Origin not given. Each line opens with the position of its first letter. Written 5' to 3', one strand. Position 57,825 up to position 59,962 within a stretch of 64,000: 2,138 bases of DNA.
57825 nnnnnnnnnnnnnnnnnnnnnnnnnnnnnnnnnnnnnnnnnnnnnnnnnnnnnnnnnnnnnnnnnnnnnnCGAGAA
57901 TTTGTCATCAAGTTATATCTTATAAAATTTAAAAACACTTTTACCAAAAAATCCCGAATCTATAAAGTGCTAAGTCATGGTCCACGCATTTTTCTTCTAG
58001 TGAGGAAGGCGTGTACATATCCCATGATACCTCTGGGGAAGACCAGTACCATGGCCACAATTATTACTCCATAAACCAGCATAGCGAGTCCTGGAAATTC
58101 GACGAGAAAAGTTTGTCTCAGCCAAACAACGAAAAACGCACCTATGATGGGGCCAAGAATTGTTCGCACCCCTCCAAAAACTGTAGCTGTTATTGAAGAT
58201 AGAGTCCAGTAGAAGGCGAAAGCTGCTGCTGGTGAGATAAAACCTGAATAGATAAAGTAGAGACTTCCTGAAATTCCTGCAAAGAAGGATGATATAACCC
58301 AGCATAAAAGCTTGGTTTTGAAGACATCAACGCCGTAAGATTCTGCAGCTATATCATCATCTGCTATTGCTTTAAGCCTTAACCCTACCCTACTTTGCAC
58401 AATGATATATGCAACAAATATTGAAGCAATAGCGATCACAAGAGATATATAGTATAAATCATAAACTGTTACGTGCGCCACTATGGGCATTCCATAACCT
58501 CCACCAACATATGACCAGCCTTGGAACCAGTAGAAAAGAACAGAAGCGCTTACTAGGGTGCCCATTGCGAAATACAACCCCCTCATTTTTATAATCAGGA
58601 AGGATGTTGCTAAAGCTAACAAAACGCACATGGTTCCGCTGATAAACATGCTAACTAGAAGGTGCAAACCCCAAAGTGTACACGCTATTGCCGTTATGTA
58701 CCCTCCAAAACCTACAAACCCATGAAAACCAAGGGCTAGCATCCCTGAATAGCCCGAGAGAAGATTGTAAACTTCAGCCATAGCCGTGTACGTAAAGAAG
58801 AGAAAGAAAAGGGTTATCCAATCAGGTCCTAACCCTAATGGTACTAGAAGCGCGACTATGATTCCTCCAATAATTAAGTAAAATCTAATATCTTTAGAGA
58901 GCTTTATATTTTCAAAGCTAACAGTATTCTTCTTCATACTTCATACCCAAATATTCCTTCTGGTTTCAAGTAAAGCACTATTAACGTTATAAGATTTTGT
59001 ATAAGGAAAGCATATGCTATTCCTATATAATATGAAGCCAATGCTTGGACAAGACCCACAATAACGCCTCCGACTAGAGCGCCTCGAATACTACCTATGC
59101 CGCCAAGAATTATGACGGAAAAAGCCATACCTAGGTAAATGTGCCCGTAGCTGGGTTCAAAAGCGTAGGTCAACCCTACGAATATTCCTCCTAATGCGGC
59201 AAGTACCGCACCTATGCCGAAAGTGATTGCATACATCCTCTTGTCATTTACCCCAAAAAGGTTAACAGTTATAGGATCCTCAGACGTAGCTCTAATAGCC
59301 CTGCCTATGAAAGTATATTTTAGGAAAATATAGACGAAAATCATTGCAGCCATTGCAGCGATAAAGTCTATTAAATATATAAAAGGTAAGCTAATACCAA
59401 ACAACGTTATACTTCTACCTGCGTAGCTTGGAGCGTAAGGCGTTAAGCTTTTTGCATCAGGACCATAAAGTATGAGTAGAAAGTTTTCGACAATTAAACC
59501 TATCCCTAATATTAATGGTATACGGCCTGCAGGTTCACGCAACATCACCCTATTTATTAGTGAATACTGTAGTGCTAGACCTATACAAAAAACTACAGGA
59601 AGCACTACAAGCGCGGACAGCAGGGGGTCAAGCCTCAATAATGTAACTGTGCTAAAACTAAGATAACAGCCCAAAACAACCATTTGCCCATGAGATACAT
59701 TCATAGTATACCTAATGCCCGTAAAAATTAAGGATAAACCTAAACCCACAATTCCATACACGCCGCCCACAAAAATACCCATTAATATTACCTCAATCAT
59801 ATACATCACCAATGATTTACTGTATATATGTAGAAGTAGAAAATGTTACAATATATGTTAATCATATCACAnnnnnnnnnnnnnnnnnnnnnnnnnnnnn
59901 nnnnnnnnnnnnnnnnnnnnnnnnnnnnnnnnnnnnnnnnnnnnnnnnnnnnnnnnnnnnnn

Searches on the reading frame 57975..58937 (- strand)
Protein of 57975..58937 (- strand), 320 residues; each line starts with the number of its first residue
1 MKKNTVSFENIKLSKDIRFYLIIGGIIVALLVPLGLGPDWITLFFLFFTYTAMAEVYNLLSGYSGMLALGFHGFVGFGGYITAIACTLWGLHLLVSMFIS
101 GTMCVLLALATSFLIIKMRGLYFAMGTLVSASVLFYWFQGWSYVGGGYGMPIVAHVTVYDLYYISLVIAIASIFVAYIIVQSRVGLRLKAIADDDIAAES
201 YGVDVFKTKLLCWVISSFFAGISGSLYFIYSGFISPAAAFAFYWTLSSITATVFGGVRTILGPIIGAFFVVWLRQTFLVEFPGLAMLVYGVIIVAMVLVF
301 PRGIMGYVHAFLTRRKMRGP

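Call 8: search_protein_families(library=pfam, proteins=[window:57975-58937:-], max_evalue=0.001)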
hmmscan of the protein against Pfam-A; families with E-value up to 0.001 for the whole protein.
window:57975-58937:- (320 aa): 1 family
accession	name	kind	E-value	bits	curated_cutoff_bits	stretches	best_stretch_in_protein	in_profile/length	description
PF02653.21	BPD_transp_2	-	4.7e-31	108.3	26.8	1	43-296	5-268/269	Branched-chain amino acid transport system / permease component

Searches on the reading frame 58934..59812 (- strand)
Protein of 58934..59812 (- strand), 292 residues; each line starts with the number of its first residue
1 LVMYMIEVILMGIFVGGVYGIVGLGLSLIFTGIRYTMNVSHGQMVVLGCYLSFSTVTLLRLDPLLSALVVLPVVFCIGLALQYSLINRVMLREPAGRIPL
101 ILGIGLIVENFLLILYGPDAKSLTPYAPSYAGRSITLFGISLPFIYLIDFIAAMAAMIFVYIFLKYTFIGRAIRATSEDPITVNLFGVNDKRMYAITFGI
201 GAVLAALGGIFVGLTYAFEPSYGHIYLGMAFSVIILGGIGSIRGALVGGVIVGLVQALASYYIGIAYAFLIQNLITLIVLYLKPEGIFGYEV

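Call 8: search_protein_families(library=pfam, proteins=[window:58934-59812:-], max_evalue=0.001)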
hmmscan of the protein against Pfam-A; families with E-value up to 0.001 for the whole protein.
window:58934-59812:- (292 aa): 1 family
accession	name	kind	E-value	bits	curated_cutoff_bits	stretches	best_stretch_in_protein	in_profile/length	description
PF02653.21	BPD_transp_2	-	7.6e-31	107.7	26.8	1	9-280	2-269/269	Branched-chain amino acid transport system / permease component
